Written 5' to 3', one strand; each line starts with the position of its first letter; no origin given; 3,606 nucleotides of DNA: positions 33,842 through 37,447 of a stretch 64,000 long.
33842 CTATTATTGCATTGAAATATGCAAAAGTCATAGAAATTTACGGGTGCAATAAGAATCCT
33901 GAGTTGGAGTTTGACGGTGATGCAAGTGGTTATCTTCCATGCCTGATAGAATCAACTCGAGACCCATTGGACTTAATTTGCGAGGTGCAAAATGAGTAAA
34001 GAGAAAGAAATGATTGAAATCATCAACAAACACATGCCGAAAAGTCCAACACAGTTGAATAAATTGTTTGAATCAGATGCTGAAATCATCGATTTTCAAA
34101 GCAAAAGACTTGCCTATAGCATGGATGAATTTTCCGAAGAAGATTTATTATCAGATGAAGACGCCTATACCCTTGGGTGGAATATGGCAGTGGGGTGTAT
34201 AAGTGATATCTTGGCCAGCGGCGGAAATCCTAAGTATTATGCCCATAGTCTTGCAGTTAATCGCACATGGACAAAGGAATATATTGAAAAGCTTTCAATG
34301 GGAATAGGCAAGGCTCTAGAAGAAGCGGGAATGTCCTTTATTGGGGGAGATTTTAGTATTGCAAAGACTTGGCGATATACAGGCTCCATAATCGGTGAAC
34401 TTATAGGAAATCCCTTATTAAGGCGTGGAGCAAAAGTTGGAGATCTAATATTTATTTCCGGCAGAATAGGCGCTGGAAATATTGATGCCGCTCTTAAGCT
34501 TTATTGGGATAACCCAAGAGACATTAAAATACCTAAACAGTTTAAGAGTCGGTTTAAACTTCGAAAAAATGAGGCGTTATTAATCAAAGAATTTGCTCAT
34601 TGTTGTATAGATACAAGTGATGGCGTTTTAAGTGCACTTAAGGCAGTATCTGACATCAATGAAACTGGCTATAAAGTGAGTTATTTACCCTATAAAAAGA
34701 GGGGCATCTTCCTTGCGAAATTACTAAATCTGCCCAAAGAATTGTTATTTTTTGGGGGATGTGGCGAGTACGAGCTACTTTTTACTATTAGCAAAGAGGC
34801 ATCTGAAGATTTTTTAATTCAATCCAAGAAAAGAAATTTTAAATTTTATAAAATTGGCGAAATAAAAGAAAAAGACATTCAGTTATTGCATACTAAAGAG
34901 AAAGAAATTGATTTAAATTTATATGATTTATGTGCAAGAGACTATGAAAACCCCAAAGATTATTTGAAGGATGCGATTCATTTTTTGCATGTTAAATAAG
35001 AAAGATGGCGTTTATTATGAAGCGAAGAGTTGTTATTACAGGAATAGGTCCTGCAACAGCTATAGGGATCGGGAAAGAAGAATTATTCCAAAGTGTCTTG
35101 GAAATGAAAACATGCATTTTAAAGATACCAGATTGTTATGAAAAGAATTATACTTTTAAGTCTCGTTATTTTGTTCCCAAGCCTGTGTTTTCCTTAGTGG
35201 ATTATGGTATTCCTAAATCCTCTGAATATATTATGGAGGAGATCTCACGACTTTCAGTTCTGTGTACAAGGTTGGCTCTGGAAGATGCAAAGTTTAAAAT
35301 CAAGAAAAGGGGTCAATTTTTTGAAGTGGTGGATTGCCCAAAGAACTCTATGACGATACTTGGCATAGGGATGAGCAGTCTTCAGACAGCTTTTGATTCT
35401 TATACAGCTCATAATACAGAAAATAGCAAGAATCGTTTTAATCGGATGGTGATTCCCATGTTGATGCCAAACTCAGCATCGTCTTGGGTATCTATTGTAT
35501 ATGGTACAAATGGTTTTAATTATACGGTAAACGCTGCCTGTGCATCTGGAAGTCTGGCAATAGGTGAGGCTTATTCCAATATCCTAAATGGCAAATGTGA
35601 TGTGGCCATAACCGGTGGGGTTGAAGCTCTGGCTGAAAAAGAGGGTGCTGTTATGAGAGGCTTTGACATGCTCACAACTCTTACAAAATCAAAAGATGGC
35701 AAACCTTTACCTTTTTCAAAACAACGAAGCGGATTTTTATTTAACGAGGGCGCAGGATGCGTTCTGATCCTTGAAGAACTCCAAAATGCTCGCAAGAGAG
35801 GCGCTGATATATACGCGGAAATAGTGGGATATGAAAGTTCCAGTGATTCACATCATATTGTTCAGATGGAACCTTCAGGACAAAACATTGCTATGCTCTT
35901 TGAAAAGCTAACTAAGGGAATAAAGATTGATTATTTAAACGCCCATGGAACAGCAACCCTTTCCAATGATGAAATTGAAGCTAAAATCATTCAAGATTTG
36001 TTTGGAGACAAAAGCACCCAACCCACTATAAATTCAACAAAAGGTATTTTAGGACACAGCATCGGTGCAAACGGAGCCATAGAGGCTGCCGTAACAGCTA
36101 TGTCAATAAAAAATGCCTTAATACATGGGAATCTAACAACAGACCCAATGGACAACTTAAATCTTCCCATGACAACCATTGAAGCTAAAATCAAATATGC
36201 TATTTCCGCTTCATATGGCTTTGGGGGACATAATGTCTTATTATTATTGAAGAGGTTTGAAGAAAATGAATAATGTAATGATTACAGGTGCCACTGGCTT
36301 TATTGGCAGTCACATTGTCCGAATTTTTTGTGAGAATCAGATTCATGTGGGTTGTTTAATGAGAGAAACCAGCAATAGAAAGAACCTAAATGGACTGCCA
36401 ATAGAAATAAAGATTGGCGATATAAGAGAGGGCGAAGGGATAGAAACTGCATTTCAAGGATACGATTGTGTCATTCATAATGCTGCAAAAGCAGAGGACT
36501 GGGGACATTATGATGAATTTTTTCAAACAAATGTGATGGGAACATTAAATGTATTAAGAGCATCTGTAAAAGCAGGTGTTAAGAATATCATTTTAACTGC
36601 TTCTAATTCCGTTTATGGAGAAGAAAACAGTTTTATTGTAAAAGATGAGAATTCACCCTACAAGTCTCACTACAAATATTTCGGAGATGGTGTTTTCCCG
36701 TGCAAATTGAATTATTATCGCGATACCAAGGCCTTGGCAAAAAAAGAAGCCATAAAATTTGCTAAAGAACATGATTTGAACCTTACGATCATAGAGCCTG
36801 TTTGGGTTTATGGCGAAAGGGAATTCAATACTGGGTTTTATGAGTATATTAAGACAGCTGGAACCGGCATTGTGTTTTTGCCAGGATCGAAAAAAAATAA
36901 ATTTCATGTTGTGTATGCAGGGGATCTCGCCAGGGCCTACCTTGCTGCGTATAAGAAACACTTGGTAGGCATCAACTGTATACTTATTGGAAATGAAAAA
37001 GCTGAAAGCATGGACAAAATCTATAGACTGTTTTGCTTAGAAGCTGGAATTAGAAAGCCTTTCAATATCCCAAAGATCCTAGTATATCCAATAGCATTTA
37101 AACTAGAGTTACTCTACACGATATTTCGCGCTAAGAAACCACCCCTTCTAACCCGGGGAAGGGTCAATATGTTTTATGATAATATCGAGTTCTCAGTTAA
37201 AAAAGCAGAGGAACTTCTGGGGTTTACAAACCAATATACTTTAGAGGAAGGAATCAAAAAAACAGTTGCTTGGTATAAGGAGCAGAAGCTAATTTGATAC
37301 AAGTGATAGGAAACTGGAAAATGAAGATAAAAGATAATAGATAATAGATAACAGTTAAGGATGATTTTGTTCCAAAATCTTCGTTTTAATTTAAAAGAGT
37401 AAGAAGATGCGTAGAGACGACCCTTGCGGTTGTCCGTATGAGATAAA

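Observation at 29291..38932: Translationally coupled nine-gene lipid-type operon: sphingolipid-like core plus UbiA prenyltransferase, OYE/Fe-S reductase, PurM-like enzyme, KAS and radical SAM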

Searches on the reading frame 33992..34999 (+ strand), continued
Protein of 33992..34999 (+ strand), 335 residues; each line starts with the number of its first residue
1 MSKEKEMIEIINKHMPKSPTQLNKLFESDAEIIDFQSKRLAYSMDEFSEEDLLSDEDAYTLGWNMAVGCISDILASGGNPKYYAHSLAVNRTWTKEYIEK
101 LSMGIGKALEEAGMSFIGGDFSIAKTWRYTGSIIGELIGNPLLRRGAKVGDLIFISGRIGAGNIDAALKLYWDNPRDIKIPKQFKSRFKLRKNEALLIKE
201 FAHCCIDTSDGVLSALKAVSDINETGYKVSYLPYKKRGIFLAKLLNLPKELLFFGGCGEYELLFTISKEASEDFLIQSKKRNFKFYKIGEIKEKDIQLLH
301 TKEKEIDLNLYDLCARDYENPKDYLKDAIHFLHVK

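Call 87: fold_search(model_id=the predicted structure, library=pdb)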
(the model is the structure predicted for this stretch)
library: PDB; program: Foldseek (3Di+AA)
matches with E <= 10: 893; with E <= 0.001: 108
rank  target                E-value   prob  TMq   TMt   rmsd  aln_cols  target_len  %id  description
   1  3c9r_B                1.2e-24  1.00  0.72  0.79   4.3       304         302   22  AaThiL complexed with ATP (released 2008-03-18)
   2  3c9t_A                1.5e-24  1.00  0.72  0.78   4.6       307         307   22  AaThiL complexed with AMPPCP and TMP (released 2008-03-18)
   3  3c9t_B                4.0e-24  1.00  0.71  0.77   4.9       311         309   23  AaThiL complexed with AMPPCP and TMP (released 2008-03-18)
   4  3c9u_A                5.7e-24  1.00  0.71  0.77   5.2       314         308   23  AaThiL complexed with ADP and TPP (released 2008-03-18)
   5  3c9u_B                1.1e-23  1.00  0.72  0.76   5.1       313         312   23  AaThiL complexed with ADP and TPP (released 2008-03-18)
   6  2yye_A                1.3e-23  1.00  0.72  0.71   5.9       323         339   20  Crystal structure of selenophosphate synthetase from Aquifex aeolicus complexed with AMPCPP (released 2008-04-29)
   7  3c9r_A                1.9e-23  1.00  0.71  0.77   4.6       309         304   23  AaThiL complexed with ATP (released 2008-03-18)
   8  2yye_B                3.0e-23  1.00  0.73  0.72   5.5       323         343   20  Crystal structure of selenophosphate synthetase from Aquifex aeolicus complexed with AMPCPP (released 2008-04-29)
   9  5cc8_A                6.2e-23  1.00  0.68  0.76   8.6       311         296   23  Structure of thiamine-monophosphate kinase from Acinetobacter baumannii in complex with AMPPNP (released 2015-09-02)
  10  1vqv_A                1.4e-22  1.00  0.69  0.79   6.7       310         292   22  Crystal Structure of Thiamine Monophosphate Kinase (thil) from Aquifex Aeolicus (released 2005-01-11)
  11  5cm7_B                2.8e-22  1.00  0.67  0.73   7.7       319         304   22  Structure of thiamine-monophosphate kinase from Acinetobacter baumannii in complex with adenosine diphosphate (ADP) an (released 2015-08-26)
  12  3mcq                  3.2e-22  1.00  0.68  0.74   6.1       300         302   21  Crystal structure of Thiamine-monophosphate kinase (Mfla_0573) from METHYLOBACILLUS FLAGELLATUS KT at 1.91 A resolution (released 2010-05-19)
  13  6mfm_B                4.9e-22  1.00  0.67  0.73   7.5       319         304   22  Structure of thiamine-monophosphate kinase from Acinetobacter baumannii in complex with adenosine diphosphate (ADP) an (released 2018-09-26)
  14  5cm7_A                6.3e-22  1.00  0.67  0.73   8.7       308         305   23  Structure of thiamine-monophosphate kinase from Acinetobacter baumannii in complex with adenosine diphosphate (ADP) an (released 2015-08-26)
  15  2zod_A                6.6e-22  1.00  0.71  0.75   3.9       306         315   20  Crystal structure of selenophosphate synthetase from Aquifex aeolicus (released 2008-05-27)
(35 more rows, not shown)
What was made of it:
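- PurM-fold enzymes also perform other ATP-dependent chemistry, and SelD and HypE score nearly as well structurally (call 87).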

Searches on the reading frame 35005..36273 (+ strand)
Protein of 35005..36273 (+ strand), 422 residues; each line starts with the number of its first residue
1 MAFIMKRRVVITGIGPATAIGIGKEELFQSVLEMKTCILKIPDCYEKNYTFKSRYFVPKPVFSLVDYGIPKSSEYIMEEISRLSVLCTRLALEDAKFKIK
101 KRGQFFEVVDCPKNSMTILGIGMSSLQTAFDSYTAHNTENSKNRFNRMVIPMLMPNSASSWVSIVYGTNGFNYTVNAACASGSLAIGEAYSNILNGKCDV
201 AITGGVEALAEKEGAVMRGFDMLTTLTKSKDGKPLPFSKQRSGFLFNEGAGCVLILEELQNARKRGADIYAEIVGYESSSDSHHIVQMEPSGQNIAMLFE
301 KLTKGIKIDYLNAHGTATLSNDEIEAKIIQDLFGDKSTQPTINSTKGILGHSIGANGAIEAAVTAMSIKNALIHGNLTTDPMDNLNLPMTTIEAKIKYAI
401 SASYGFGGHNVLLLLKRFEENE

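Call 3: search_protein_families(library=pfam, proteins=[window:35005-36273:+], max_evalue=0.01)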
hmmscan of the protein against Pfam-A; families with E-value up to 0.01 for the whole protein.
window:35005-36273:+ (422 aa): 3 families
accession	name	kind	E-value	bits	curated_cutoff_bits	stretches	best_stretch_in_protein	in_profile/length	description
PF00109.32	ketoacyl-synt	-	5.1e-33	115.2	20.8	1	7-258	2-249/252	Beta-ketoacyl synthase, N-terminal domain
PF02801.28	Ketoacyl-synt_C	-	2.8e-22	79.4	20.8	1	270-377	1-116/119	Beta-ketoacyl synthase, C-terminal domain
PF00108.29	Thiolase_N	-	7.3e-07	29.3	26.4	1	173-217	79-123/260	Thiolase, N-terminal domain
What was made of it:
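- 35005..36273 (+): FabF-like elongating beta-ketoacyl-ACP synthase. It matches PF00109 and PF02801 (call 3).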

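Call 4: search_protein_families(library=ncbifam, proteins=[window:35005-36273:+], max_evalue=0.01)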
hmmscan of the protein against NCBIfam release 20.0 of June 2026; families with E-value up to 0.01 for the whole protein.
window:35005-36273:+ (422 aa): 42 families (the best 25 are shown)
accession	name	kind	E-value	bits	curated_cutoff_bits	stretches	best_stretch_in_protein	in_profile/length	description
TIGR03150.1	fabF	equivalog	1.5e-88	297.2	493.75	1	7-416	1-407/407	beta-ketoacyl-ACP synthase II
NF005589.0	PRK07314.1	subfamily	3.9e-84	282.8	387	1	5-418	2-412/413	beta-ketoacyl-ACP synthase II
NF004970.0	PRK06333.1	subfamily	6.9e-72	242.6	525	1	5-419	2-423/424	beta-ketoacyl-ACP synthase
NF006274.0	PRK08439.1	equivalog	1.1e-63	215.4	621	1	7-417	2-405/406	beta-ketoacyl-ACP synthase II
NF006587.0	PRK09116.1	equivalog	1.2e-62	212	470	1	7-418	2-407/408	beta-ketoacyl-ACP synthase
NF005935.0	PRK07967.1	equivalog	1.1e-58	199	630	1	7-419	2-405/406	beta-ketoacyl-ACP synthase I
NF005916.1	PRK07910.1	equivalog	2.4e-56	191.5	560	1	8-415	13-415/418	KasA/KasB family beta-ketoacyl-ACP synthase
NF004618.0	PRK05952.1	equivalog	7.6e-54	183.1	455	1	127-417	92-382/384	beta-ketoacyl-ACP synthase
NF006618.0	PRK09185.1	subfamily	1.3e-50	172.6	407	1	117-417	100-392/394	beta-ketoacyl-ACP synthase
NF006434.0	PRK08722.1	equivalog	1.7e-49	168.8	759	1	5-418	2-414/414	beta-ketoacyl-ACP synthase II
NF005490.0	PRK07103.1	equivalog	1.8e-46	159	445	1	6-417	3-412/414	polyketide beta-ketoacyl:acyl carrier protein synthase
NF005076.0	PRK06501.1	equivalog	1.9e-46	158.8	629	1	9-416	13-421/425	beta-ketoacyl-ACP synthase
NF058662.1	cispenta_AmcF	equivalog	1.9e-46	158.7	325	1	171-416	121-368/369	cispentacin biosynthesis acyltransferase subunit AmcF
NF040607.1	mycolic_Pks13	equivalog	5.5e-24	83.7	2100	1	162-375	254-471/1680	polyketide synthase Pks13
NF045894.1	PKS_plus_SDR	equivalog_domain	1.2e-21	76.1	1740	1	142-369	136-366/1515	type I polyketide synthase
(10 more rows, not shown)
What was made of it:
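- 35005..36273 (+): The FabF model scores 297 against a cutoff of 494 (call 4).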

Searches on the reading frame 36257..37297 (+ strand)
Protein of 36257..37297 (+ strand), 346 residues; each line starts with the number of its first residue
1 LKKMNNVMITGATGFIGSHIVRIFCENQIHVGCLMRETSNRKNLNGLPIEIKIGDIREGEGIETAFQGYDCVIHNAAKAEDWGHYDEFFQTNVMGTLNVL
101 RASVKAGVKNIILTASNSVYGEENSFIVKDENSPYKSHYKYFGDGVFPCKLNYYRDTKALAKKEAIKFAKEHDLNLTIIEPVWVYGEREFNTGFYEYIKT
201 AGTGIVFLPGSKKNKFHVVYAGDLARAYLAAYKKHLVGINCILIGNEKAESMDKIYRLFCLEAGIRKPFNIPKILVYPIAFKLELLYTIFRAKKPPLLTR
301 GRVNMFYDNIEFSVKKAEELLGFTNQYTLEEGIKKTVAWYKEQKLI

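Call 3: search_protein_families(library=pfam, proteins=[window:36257-37297:+], max_evalue=0.01)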
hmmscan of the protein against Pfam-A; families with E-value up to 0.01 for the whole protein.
window:36257-37297:+ (346 aa): 9 families
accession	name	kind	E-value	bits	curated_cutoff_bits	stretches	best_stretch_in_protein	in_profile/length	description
PF01370.27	Epimerase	-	1.7e-29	103.4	20.9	1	7-234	1-227/240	NAD dependent epimerase/dehydratase family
PF01073.25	3Beta_HSD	-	4.1e-25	88.8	22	1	9-234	2-231/280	3-beta hydroxysteroid dehydrogenase/isomerase family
PF16363.11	GDP_Man_Dehyd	-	2.8e-16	60.3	27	1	8-138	1-150/332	GDP-mannose 4,6 dehydratase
PF07993.18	NAD_binding_4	-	2.7e-15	56.6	20.1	2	64-205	84-226/258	Male sterility protein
PF13460.12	NAD_binding_10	-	1.7e-14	54.5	27.2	1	11-189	1-151/184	NAD(P)H-binding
PF02719.21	Polysacc_synt_2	-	8.5e-11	42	20.2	1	7-115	1-127/293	Polysaccharide biosynthesis protein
PF05368.20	NmrA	-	1.5e-10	41.6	27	1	6-113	4-104/298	NmrA-like family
PF04321.23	RmlD_sub_bind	-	2.8e-05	23.8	27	1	6-189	2-156/287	RmlD substrate binding domain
PF00106.31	adh_short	-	0.0064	16.4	26.6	0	6-106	2-122/195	short chain dehydrogenase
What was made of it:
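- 36266..37297 (+): Extended SDR (HpnA/OleD/3beta-HSD-like) ketoreductase. It matches PF01370 and PF01073 (call 3).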

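Call 4: search_protein_families(library=ncbifam, proteins=[window:36257-37297:+], max_evalue=0.01)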
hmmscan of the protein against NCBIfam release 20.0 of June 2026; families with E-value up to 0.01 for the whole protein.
window:36257-37297:+ (346 aa): 32 families (the best 25 are shown)
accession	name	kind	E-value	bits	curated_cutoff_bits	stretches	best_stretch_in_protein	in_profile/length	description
TIGR03466.1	HpnA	hypoth_equivalog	1.6e-43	148.9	367.65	1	6-344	2-325/327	hopanoid-associated sugar epimerase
NF042423.1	oxyalk_red_Shew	equivalog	8.8e-35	120.3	580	1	2-335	6-330/331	2-alkyl-3-oxoalkanoate reductase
NF042422.1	oxyalk_red_OleD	equivalog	3.9e-34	118.5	580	1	6-339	2-327/329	2-alkyl-3-oxoalkanoate reductase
NF052578.1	StrlDmthSdmBMthl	equivalog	1.4e-23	84.2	600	1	7-346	3-328/328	sterol demethylase protein SdmB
TIGR04180.1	EDH_00030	hypoth_equivalog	1.6e-20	73.4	475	1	7-189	1-180/297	NAD-dependent 4,6-dehydratase LegB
TIGR01179.1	galE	equivalog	2.7e-17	62.6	262.3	1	7-133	2-138/332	UDP-glucose 4-epimerase GalE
TIGR01746.1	Thioester-redct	subfamily_domain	3.7e-15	56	213.35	1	6-124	1-144/371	thioester reductase domain-containing protein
TIGR01181.1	dTDP_gluc_dehyt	equivalog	5.6e-14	51.9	365.1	2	7-138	2-148/321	dTDP-glucose 4,6-dehydratase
TIGR02622.1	CDP_4_6_dhtase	equivalog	2.2e-13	50.1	278.45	1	5-129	5-142/352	CDP-glucose 4,6-dehydratase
NF041293.1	G6PDh_Azf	equivalog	4.7e-13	49.1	400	1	5-177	3-175/252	NAD-dependent glucose-6-phosphate dehydrogenase Azf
TIGR02197.1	heptose_epim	equivalog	1.6e-12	47.2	274.6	1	7-193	1-179/316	ADP-glyceromanno-heptose 6-epimerase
TIGR03589.1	PseB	equivalog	3.4e-11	42.7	407.75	1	3-113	3-122/324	UDP-N-acetylglucosamine 4,6-dehydratase (inverting)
NF007956.0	PRK10675.1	subfamily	1.6e-10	40.7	394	1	6-125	2-133/338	UDP-glucose 4-epimerase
TIGR04130.1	FnlA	equivalog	8.2e-10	38.1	730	1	4-121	4-130/337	UDP-N-acetylglucosamine 4,6-dehydratase/5-epimerase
NF047350.1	aureusi_NRPS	equivalog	1.2e-07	29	2500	1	2-113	2025-2153/2373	aureusimine non-ribosomal peptide synthetase AusA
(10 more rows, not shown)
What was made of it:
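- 36266..37297 (+): HpnA scores 149/368 and OleD 118-120/580 (call 4).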

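Call 16: search_solved_structures(query=window:36257-37297:+, max_evalue=1e-10)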
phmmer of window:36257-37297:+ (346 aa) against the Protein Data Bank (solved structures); distinct sequences matched with E-value up to 1e-10: 12.
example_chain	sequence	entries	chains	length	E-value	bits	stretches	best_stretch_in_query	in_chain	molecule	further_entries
3wj7_A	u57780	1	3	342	2.4e-28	102.3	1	4-342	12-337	Putative oxidoreductase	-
6nbr_A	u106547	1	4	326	2.7e-12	49.6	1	4-235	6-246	Kavalactone reductase 1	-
1r6d_A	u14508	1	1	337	3.3e-12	49.3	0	7-140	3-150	TDP-glucose-4,6-dehydratase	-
8rdg_A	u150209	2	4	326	8.3e-12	48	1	7-135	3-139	SDR family NAD(P)-dependent oxidoreductase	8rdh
8rdi_A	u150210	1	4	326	8.5e-12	47.9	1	7-136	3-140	SDR family NAD(P)-dependent oxidoreductase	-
6kv9_A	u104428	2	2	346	9.7e-12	47.7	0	6-131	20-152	MoeE5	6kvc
3ehe_A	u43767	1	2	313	1.1e-11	47.6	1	5-269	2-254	UDP-glucose 4-epimerase (GalE-1)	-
1r66_A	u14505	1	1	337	1.6e-11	47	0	7-140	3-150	TDP-glucose-4,6-dehydratase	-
1kep_A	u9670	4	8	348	2.3e-11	46.5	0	2-122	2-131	dTDP-D-glucose 4,6-dehydratase | DTDP-GLUCOSE 4,6-DEHYDRATASE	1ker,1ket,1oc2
4zrm_A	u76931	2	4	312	2.9e-11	46.2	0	6-258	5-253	UDP-glucose 4-epimerase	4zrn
4r1u_A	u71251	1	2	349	4.8e-11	45.5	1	6-199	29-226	Cinnamoyl CoA reductase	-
6wjb_A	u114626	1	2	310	9.7e-11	44.5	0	6-155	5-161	NAD-dependent epimerase/dehydratase family protein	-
